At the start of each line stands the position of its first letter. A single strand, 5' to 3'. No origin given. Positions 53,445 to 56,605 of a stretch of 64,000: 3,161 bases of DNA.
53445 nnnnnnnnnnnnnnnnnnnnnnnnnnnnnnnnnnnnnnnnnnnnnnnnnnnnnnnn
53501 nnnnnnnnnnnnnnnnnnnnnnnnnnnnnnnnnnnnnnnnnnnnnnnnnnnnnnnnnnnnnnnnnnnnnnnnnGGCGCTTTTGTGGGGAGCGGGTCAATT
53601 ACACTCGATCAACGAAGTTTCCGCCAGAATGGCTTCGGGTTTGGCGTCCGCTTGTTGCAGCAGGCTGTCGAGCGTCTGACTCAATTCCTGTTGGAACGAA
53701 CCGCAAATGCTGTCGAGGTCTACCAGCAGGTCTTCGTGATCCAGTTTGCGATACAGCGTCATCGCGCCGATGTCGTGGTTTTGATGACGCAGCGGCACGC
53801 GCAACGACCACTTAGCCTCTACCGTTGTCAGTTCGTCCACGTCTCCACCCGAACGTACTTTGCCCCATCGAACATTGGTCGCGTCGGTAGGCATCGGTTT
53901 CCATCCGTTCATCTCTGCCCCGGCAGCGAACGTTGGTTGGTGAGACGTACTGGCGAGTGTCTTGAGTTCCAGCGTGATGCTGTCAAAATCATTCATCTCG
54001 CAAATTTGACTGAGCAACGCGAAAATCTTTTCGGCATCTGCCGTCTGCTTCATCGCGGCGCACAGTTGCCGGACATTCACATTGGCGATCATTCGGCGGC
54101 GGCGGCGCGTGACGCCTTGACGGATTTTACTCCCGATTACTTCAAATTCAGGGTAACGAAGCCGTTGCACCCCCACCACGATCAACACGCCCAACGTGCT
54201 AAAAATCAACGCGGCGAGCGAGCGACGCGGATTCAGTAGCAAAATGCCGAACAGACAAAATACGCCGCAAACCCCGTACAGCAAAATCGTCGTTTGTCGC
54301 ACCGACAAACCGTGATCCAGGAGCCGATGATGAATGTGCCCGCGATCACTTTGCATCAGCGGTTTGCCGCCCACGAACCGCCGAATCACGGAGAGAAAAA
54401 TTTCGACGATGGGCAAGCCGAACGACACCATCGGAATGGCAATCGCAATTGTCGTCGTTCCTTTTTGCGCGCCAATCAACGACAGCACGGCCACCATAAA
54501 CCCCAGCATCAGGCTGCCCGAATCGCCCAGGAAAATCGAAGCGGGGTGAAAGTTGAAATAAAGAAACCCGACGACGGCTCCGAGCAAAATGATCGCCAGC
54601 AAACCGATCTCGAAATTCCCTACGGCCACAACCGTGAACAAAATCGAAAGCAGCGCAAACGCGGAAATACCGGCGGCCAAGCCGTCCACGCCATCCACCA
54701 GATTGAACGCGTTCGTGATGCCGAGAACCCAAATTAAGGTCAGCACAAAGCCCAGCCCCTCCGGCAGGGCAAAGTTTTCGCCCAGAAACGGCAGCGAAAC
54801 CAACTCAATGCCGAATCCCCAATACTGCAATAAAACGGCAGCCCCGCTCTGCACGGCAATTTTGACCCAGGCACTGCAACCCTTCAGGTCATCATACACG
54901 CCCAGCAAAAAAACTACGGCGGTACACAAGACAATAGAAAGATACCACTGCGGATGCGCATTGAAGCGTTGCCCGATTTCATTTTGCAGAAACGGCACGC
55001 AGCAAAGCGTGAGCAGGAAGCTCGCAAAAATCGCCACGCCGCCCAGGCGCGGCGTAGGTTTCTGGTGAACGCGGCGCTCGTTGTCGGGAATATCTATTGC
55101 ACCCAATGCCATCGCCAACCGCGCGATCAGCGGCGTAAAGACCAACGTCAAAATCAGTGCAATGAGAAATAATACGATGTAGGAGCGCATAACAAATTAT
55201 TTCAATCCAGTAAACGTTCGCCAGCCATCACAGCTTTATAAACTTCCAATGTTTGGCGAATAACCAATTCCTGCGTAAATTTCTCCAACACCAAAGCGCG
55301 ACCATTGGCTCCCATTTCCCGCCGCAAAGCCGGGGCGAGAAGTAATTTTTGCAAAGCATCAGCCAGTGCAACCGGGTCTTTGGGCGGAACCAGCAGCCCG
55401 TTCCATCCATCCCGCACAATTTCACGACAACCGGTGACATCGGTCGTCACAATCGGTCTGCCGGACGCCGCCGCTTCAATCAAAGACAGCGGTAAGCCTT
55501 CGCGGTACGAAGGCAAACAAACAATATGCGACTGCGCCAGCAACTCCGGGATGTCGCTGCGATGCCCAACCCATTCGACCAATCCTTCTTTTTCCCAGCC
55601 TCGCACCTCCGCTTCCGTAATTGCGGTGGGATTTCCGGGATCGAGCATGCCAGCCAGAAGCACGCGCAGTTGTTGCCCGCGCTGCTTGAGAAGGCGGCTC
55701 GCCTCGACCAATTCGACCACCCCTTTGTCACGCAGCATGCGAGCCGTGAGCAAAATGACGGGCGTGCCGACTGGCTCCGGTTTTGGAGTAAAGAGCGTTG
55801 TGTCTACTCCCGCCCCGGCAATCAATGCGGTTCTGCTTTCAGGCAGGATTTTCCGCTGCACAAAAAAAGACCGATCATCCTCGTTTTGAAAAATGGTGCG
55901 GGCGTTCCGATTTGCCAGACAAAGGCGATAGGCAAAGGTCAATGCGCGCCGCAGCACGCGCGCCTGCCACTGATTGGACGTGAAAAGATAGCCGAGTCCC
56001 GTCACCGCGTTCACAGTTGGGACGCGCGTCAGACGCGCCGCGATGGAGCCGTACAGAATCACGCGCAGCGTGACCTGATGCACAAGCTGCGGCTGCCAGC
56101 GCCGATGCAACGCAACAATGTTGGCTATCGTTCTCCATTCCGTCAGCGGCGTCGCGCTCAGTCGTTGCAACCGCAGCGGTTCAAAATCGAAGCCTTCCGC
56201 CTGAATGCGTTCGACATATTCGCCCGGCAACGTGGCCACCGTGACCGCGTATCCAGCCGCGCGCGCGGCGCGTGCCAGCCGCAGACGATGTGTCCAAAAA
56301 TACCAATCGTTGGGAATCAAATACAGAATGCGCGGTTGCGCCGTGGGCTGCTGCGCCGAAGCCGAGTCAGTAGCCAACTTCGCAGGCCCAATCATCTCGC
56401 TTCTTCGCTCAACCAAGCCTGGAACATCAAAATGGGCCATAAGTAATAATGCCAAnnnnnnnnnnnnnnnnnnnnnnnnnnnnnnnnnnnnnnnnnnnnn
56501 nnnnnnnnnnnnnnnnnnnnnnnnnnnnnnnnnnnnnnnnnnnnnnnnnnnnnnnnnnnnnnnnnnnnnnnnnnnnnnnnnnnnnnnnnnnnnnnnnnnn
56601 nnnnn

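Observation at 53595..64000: O-antigen/EPS-type biosynthesis cluster with a compositional mosaic: GC-rich wecA/GT/asnB joined to an AT-rich GT/methyltransferase/polymerase block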

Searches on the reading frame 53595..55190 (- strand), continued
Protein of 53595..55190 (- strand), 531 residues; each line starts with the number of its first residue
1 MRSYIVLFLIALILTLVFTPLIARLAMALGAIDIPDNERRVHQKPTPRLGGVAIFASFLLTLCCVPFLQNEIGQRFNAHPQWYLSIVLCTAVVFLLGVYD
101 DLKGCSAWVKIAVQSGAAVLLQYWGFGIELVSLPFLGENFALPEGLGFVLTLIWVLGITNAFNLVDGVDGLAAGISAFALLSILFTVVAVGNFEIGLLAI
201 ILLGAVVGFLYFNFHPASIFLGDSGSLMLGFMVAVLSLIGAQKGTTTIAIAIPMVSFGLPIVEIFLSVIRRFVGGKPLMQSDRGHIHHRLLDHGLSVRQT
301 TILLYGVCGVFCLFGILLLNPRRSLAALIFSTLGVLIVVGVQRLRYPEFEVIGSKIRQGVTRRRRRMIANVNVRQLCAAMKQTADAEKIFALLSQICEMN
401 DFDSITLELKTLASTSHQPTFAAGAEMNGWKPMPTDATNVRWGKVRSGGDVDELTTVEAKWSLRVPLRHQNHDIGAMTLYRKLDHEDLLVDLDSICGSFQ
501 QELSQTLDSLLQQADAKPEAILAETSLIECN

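Call 56: find_homologous_proteins(query=window:53595-55190:-, max_evalue=1e-30)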
Query window:53595-55190:- (531 aa): 5534 proteins with E <= 1e-30 among 8000 candidates; the best 120 are listed.
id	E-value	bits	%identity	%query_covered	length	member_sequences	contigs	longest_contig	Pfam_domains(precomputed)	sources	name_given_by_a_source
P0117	0.0e+0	1177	100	100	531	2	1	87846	PF00953.27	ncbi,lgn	-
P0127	5.1e-292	987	84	100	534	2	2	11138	PF00953.27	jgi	jgi:UDP-GlcNAc:undecaprenyl-phosphate GlcNAc-1-phosphate transferase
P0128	4.6e-246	835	73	98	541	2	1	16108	PF00953.27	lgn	-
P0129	1.9e-242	823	70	100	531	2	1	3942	PF00953.27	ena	-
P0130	1.7e-232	791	68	97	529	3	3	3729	PF00953.27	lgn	-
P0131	4.0e-213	727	63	96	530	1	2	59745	PF00953.27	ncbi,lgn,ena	-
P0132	1.5e-212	725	63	96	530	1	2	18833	PF00953.27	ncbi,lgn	-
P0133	3.6e-212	724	63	96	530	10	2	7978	PF00953.27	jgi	jgi:UDP-GlcNAc:undecaprenyl-phosphate/decaprenyl-phosphate GlcNAc-1-phosphate transferase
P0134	1.2e-210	719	63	97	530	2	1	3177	PF00953.27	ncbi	-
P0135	7.5e-210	716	61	97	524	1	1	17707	PF00953.27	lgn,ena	-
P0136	1.4e-206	705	61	98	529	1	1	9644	PF00953.27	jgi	jgi:UDP-GlcNAc:undecaprenyl-phosphate/decaprenyl-phosphate GlcNAc-1-phosphate transferase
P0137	1.6e-180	619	55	97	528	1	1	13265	PF00953.27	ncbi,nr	ncbi:MAG TPA: MraY family glycosyltransferase [Blastocatellia bacterium]|nr:MraY family glycosyltran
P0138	1.9e-180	619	55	99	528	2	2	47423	PF00953.27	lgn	-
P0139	4.1e-180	618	55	97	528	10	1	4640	PF00953.27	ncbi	-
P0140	8.2e-179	613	54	98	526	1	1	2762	PF00953.27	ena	-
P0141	5.0e-177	608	53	98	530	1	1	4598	PF00953.27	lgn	-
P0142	7.0e-177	607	53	98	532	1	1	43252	PF00953.27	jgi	jgi:UDP-GlcNAc:undecaprenyl-phosphate/decaprenyl-phosphate GlcNAc-1-phosphate transferase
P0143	8.2e-177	607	55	97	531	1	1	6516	PF00953.27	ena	-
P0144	1.2e-176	606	53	99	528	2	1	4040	PF00953.27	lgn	-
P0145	3.1e-176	605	54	99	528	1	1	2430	PF00953.27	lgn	-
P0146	3.8e-176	605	54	97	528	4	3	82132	PF00953.27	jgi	jgi:UDP-GlcNAc:undecaprenyl-phosphate/decaprenyl-phosphate GlcNAc-1-phosphate transferase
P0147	6.8e-176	604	54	99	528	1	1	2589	PF00953.27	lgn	-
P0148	8.8e-175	600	55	98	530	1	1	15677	PF00953.27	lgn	-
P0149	5.4e-171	588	55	94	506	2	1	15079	PF00953.27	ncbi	-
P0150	7.1e-160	551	50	98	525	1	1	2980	PF00953.27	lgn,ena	-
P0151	2.9e-159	549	49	98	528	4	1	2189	PF00953.27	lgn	-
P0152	5.6e-158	545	50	93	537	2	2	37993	PF00953.27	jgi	jgi:UDP-GlcNAc:undecaprenyl-phosphate/decaprenyl-phosphate GlcNAc-1-phosphate transferase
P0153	3.7e-157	542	49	98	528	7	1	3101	PF00953.27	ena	-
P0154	5.0e-157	542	50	99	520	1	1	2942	PF00953.27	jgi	jgi:UDP-GlcNAc:undecaprenyl-phosphate GlcNAc-1-phosphate transferase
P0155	7.3e-156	538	50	91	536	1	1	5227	PF00953.27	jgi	jgi:UDP-GlcNAc:undecaprenyl-phosphate/decaprenyl-phosphate GlcNAc-1-phosphate transferase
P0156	7.9e-156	538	53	89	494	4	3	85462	PF00953.27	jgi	jgi:UDP-GlcNAc:undecaprenyl-phosphate GlcNAc-1-phosphate transferase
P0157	1.8e-155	536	49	99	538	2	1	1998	PF00953.27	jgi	jgi:UDP-GlcNAc:undecaprenyl-phosphate/decaprenyl-phosphate GlcNAc-1-phosphate transferase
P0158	6.0e-155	535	50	98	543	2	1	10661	PF00953.27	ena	-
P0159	1.6e-153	530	49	98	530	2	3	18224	PF00953.27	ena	-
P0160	2.3e-153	530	51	96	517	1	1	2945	PF00953.27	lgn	-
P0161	4.4e-153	529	50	99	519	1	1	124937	PF00953.27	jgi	jgi:UDP-GlcNAc:undecaprenyl-phosphate GlcNAc-1-phosphate transferase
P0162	6.5e-153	528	49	99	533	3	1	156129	PF00953.27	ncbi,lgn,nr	ncbi:MAG TPA: MraY family glycosyltransferase [Blastocatellia bacterium]|nr:MraY family glycosyltran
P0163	7.0e-153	528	51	96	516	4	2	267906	PF00953.27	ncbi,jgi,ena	-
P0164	1.0e-152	527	50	98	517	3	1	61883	PF00953.27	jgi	jgi:UDP-GlcNAc:undecaprenyl-phosphate/decaprenyl-phosphate GlcNAc-1-phosphate transferase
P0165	1.5e-152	527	49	99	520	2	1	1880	PF00953.27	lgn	-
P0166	3.8e-152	526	50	97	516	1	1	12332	PF00953.27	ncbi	-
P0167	1.2e-151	524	49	97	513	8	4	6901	PF00953.27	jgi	jgi:UDP-GlcNAc:undecaprenyl-phosphate/decaprenyl-phosphate GlcNAc-1-phosphate transferase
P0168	4.8e-151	522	50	97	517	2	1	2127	PF00953.27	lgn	-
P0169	6.6e-151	521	50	97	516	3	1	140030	PF00953.27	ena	-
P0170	8.3e-151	521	50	99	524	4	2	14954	PF00953.27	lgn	-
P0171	8.6e-151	521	47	94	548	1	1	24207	PF00953.27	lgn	-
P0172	3.6e-150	519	50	98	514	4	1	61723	PF00953.27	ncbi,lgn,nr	ncbi:MAG: undecaprenyl/decaprenyl-phosphate alpha-N-acetylglucosaminyl 1-phosphate transferase [Acid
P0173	1.4e-149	517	50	96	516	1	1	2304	PF00953.27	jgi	jgi:UDP-GlcNAc:undecaprenyl-phosphate GlcNAc-1-phosphate transferase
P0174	1.6e-149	517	49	98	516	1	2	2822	PF00953.27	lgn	-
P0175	1.6e-149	517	49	100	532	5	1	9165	PF00953.27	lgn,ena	-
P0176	7.1e-149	515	49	97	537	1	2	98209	PF00953.27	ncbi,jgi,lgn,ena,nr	ncbi:MAG TPA: MraY family glycosyltransferase [Blastocatellia bacterium]|nr:MraY family glycosyltran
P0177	9.9e-149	514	50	96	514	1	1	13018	PF00953.27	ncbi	-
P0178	1.3e-148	514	49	98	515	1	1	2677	PF00953.27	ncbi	-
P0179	2.2e-148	513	49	97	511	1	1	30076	PF00953.27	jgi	jgi:UDP-GlcNAc:undecaprenyl-phosphate GlcNAc-1-phosphate transferase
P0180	2.3e-148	513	50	97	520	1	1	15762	PF00953.27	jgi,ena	-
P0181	3.1e-148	513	49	98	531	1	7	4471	PF00953.27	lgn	-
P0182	4.6e-148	512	50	95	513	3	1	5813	PF00953.27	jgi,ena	-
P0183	5.4e-148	512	49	95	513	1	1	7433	PF00953.27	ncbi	-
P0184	5.6e-148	512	49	95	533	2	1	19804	PF00953.27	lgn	-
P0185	6.0e-148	512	50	97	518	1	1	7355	PF00953.27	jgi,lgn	jgi:UDP-GlcNAc:undecaprenyl-phosphate GlcNAc-1-phosphate transferase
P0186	6.1e-148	512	49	97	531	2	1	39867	PF00953.27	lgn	-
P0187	7.7e-148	511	49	98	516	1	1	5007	PF00953.27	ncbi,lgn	-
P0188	9.1e-148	511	50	97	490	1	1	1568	PF00953.27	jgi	jgi:UDP-GlcNAc:undecaprenyl-phosphate GlcNAc-1-phosphate transferase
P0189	2.1e-147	510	50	95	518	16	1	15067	PF00953.27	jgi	-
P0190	3.6e-147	509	50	96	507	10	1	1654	PF00953.27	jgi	jgi:UDP-GlcNAc:undecaprenyl-phosphate/decaprenyl-phosphate GlcNAc-1-phosphate transferase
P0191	5.4e-147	509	49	97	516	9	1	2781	PF00953.27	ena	-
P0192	1.1e-146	508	50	95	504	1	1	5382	PF00953.27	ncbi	-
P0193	1.5e-146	507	50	95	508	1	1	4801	PF00953.27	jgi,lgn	jgi:UDP-GlcNAc:undecaprenyl-phosphate GlcNAc-1-phosphate transferase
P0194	3.0e-146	506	49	97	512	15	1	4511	PF00953.27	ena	-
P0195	5.4e-146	505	49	99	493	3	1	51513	PF00953.27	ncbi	-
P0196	6.3e-146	505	50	97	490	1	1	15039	PF00953.27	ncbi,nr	ncbi:MAG: MraY family glycosyltransferase [Blastocatellia bacterium]|nr:MraY family glycosyltransfer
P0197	7.8e-146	505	49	95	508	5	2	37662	PF00953.27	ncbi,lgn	-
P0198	9.3e-146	504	49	95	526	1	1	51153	PF00953.27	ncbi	ncbi:MAG: glycosyltransferase family 4 protein [Blastocatellia bacterium]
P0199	1.0e-145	504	49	97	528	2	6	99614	PF00953.27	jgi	jgi:UDP-GlcNAc:undecaprenyl-phosphate GlcNAc-1-phosphate transferase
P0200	1.0e-145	504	50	95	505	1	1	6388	PF00953.27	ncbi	-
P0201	1.1e-145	504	50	95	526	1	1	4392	PF00953.27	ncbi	ncbi:MAG: glycosyltransferase family 4 protein [Blastocatellia bacterium]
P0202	3.1e-145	503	49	98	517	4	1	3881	PF00953.27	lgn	-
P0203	3.5e-145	503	49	98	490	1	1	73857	PF00953.27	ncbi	ncbi:MAG: glycosyltransferase family 4 protein [Blastocatellia bacterium]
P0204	6.2e-145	502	47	98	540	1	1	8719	PF00953.27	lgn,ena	-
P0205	9.2e-145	501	49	97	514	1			PF00953.27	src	-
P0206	9.2e-145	501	49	96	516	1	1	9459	PF00953.27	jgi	jgi:UDP-GlcNAc:undecaprenyl-phosphate GlcNAc-1-phosphate transferase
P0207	1.1e-144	501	49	96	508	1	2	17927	PF00953.27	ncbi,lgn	-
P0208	1.5e-144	500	49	95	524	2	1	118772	PF00953.27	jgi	jgi:UDP-GlcNAc:undecaprenyl-phosphate/decaprenyl-phosphate GlcNAc-1-phosphate transferase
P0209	1.5e-144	500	48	97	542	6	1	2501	PF00953.27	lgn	-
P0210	1.5e-144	500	49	95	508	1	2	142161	PF00953.27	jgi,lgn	jgi:UDP-GlcNAc:undecaprenyl-phosphate GlcNAc-1-phosphate transferase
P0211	3.1e-144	499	50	94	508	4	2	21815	PF00953.27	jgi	jgi:UDP-GlcNAc:undecaprenyl-phosphate GlcNAc-1-phosphate transferase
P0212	3.3e-144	499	49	97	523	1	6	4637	PF00953.27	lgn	-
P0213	4.0e-144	499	49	98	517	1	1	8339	PF00953.27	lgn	-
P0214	5.9e-144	498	48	95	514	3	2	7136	PF00953.27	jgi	jgi:UDP-GlcNAc:undecaprenyl-phosphate/decaprenyl-phosphate GlcNAc-1-phosphate transferase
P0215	6.2e-144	498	50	95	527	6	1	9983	PF00953.27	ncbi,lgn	-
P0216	7.3e-144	498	49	95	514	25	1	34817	PF00953.27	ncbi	-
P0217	7.7e-144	498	48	95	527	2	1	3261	PF00953.27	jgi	jgi:UDP-GlcNAc:undecaprenyl-phosphate/decaprenyl-phosphate GlcNAc-1-phosphate transferase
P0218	7.8e-144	498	49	97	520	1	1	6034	PF00953.27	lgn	-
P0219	1.5e-143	497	48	97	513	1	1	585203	PF00953.27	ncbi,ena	-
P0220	1.6e-143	497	48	97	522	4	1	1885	PF00953.27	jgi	jgi:UDP-GlcNAc:undecaprenyl-phosphate GlcNAc-1-phosphate transferase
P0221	2.1e-143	497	48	96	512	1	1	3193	PF00953.27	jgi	jgi:UDP-GlcNAc:undecaprenyl-phosphate GlcNAc-1-phosphate transferase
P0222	2.3e-143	497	49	95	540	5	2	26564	PF00953.27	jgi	jgi:UDP-GlcNAc:undecaprenyl-phosphate GlcNAc-1-phosphate transferase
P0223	2.5e-143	496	50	95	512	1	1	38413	PF00953.27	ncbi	-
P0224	4.5e-143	496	47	97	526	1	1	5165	PF00953.27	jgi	-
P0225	4.7e-143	496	49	96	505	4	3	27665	PF00953.27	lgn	-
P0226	6.0e-143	495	50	93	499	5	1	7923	PF00953.27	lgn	-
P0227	9.0e-143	495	48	96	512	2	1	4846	PF00953.27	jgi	jgi:UDP-GlcNAc:undecaprenyl-phosphate GlcNAc-1-phosphate transferase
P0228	1.0e-142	494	49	95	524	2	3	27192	PF00953.27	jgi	jgi:UDP-GlcNAc:undecaprenyl-phosphate/decaprenyl-phosphate GlcNAc-1-phosphate transferase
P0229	1.1e-142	494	48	95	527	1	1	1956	PF00953.27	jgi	jgi:UDP-GlcNAc:undecaprenyl-phosphate GlcNAc-1-phosphate transferase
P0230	1.1e-142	494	49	97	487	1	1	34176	PF00953.27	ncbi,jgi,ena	-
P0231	2.3e-142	493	48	95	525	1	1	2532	PF00953.27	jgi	jgi:UDP-GlcNAc:undecaprenyl-phosphate GlcNAc-1-phosphate transferase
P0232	2.9e-142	493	49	96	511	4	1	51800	PF00953.27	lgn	-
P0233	3.7e-142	493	48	95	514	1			PF00953.27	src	-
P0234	4.3e-142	492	48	95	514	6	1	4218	PF00953.27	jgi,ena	-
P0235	4.5e-142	492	47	96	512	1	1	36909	PF00953.27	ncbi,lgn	-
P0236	4.8e-142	492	47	98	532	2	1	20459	PF00953.27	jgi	jgi:UDP-GlcNAc:undecaprenyl-phosphate GlcNAc-1-phosphate transferase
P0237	4.9e-142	492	48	98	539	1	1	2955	PF00953.27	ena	-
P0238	5.7e-142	492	49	97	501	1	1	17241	PF00953.27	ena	-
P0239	6.2e-142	492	49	95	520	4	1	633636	PF00953.27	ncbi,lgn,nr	ncbi:MAG: undecaprenyl/decaprenyl-phosphate alpha-N-acetylglucosaminyl 1-phosphate transferase [Acid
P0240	6.5e-142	492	47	97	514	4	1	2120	PF00953.27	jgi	-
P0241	6.6e-142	492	48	97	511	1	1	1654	PF00953.27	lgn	-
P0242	9.0e-142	491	48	95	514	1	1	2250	PF00953.27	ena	-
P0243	9.9e-142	491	48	99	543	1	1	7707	PF00953.27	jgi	jgi:UDP-GlcNAc:undecaprenyl-phosphate GlcNAc-1-phosphate transferase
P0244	1.1e-141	491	47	96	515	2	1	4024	PF00953.27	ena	-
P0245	1.2e-141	491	50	95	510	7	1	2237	PF00953.27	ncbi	-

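Call 57: find_encoding_contigs(protein=P0127, flank=10000, max_places=2)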
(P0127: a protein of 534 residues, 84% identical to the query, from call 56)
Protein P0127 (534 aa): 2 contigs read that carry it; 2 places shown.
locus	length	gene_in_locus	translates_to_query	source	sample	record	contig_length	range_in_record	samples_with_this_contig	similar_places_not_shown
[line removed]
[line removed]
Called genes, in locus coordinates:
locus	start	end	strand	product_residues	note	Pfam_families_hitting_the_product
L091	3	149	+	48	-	?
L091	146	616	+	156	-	-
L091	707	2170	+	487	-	PF13440:Polysacc_synt_3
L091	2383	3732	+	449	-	-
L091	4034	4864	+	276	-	PF13489:Methyltransf_23, PF01209:Ubie_methyltran (weak), PF13847:Methyltransf_31, PF08241:Methyltransf_11, PF08242:Methyltransf_12, PF13649:Methyltransf_25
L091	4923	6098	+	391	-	PF13439:Glyco_transf_4, PF13579:Glyco_trans_4_4, PF00534:Glycos_transf_1, PF13692:Glyco_trans_1_4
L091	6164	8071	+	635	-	PF13522:GATase_6, PF13537:GATase_7, PF00733:Asn_synthase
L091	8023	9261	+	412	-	PF13477:Glyco_trans_4_2, PF13439:Glyco_transf_4 (faint), PF13579:Glyco_trans_4_4, PF20706:GT4-conflict, PF00534:Glycos_transf_1, PF13692:Glyco_trans_1_4, PF13524:Glyco_trans_1_2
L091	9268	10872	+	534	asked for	PF00953:Glycos_transf_4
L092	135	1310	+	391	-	PF13439:Glyco_transf_4, PF13579:Glyco_trans_4_4, PF00534:Glycos_transf_1, PF13692:Glyco_trans_1_4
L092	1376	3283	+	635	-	PF13522:GATase_6, PF13537:GATase_7, PF00733:Asn_synthase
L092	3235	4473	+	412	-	PF13477:Glyco_trans_4_2, PF13439:Glyco_transf_4 (faint), PF13579:Glyco_trans_4_4, PF20706:GT4-conflict, PF00534:Glycos_transf_1, PF13692:Glyco_trans_1_4, PF13524:Glyco_trans_1_2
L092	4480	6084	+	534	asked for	PF00953:Glycos_transf_4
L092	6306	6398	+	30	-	-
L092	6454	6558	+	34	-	-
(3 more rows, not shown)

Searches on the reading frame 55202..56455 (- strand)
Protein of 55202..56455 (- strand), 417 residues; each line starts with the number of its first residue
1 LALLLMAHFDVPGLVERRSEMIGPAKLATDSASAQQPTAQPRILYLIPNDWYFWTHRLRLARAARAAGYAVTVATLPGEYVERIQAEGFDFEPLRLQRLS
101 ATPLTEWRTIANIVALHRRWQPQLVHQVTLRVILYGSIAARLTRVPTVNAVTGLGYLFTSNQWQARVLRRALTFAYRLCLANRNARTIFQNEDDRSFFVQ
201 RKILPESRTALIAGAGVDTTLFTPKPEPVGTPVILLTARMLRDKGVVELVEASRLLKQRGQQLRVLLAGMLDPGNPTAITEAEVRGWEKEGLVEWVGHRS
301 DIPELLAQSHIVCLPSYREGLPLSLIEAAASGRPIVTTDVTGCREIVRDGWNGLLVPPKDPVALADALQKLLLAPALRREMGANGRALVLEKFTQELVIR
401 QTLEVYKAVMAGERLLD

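Call 5: search_protein_families(library=pfam, proteins=[window:55202-56455:-])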
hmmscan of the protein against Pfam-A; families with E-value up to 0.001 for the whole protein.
window:55202-56455:- (417 aa): 8 families
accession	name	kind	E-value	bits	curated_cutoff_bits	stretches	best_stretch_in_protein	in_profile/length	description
PF00534.26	Glycos_transf_1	-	3.2e-34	118.4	26.4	1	224-386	8-170/172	Glycosyl transferases group 1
PF13692.12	Glyco_trans_1_4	-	1.3e-33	116.7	27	1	232-372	2-140/142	Glycosyl transferases group 1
PF13477.12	Glyco_trans_4_2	-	3.9e-17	63.1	23.4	1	42-174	1-131/139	Glycosyl transferase 4-like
PF13524.12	Glyco_trans_1_2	-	1.9e-11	44.5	25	1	261-403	13-143/144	Glycosyl transferase-like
PF13579.12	Glyco_trans_4_4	-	3.9e-10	40.7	29.7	1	55-212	5-155/158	Glycosyl transferase 4-like domain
PF20706.3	GT4-conflict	-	6.2e-09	35.7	26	1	212-350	178-323/385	Family 4 Glycosyltransferase in conflict systems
PF13439.12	Glyco_transf_4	-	5.5e-07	30.2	28.5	1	56-213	7-163/170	Glycosyltransferase Family 4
PF21036.3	EryCIII-like_N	-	0.00078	19.6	27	0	106-169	83-145/216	Erythromycin biosynthesis protein CIII-like, N-terminal domain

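Call 6: search_protein_families(library=ncbifam, proteins=[window:55202-56455:-])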
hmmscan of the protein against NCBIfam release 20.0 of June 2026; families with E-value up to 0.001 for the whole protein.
window:55202-56455:- (417 aa): 34 families (the best 25 are shown)
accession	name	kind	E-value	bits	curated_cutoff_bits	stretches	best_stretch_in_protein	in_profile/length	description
TIGR03088.1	stp2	hypoth_equivalog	8.9e-33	113.8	409.05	1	78-409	43-373/374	TIGR03088 family PEP-CTERM/XrtA system glycosyltransferase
NF041876.1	EPS_EpsE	equivalog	9.1e-30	104.2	400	1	210-396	188-383/389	exopolysaccharide biosynthesis GT4 family glycosyltransferase EpsE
NF038229.1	Glyco4_Geo_Pelo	equivalog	7.8e-26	90.9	400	1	109-410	43-337/338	GPMC system family 4 glycosyltransferase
TIGR02149.1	glgA_Coryne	subfamily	2.6e-22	79.5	302.4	1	231-410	204-391/391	glycogen synthase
TIGR03449.1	mycothiol_MshA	equivalog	1.6e-17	63.5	462.5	1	231-410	220-404/406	D-inositol-3-phosphate glycosyltransferase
TIGR04047.1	MSMEG_0565_glyc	hypoth_equivalog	2.1e-16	60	259.85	1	242-407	204-372/373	MSMEG_0565 family glycosyltransferase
TIGR03999.1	thiol_BshA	equivalog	3.8e-16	59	273.7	1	264-410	231-374/375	N-acetyl-alpha-D-glucosaminyl L-malate synthase BshA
NF047684.1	TeichurnBiosyTuaC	equivalog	9.1e-15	54.5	550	1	230-410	218-390/391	teichuronic acid biosynthesis protein TuaC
TIGR04005.1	wcaL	equivalog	6e-14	51.7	537.6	1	212-403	201-400/406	colanic acid biosynthesis glycosyltransferase WcaL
TIGR04063.1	stp3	hypoth_equivalog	6.3e-14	51.7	442.05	1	244-410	226-396/397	TIGR04063 family PEP-CTERM/XrtA system glycosyltransferase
NF038295.1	EPS_HpsP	equivalog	1.3e-12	47.4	550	1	229-409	205-387/388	hormogonium polysaccharide biosynthesis glycosyltransferase HpsP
NF050056.1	ProtGlycPglH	equivalog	5.2e-12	45.5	600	1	235-404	183-348/354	GalNAc-alpha-(1->4)-GalNAc-alpha-(1->3)-diNAcBac-PP-undecaprenol alpha-1,4-N-acetyl-D-galactosaminyltransferase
NF038011.1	PelF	equivalog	2.1e-11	43.5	100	1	232-406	307-489/489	GT4 family glycosyltransferase PelF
TIGR02472.1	sucr_P_syn_N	equivalog_domain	3.1e-11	42.8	576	1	308-403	340-435/439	sucrose-phosphate synthase, putative, glycosyltransferase domain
NF053787.1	GlcN_PG_synth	equivalog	4.1e-11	42.3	480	1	234-410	200-360/361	N-acetylglucosaminyl phosphatidylglycerol synthase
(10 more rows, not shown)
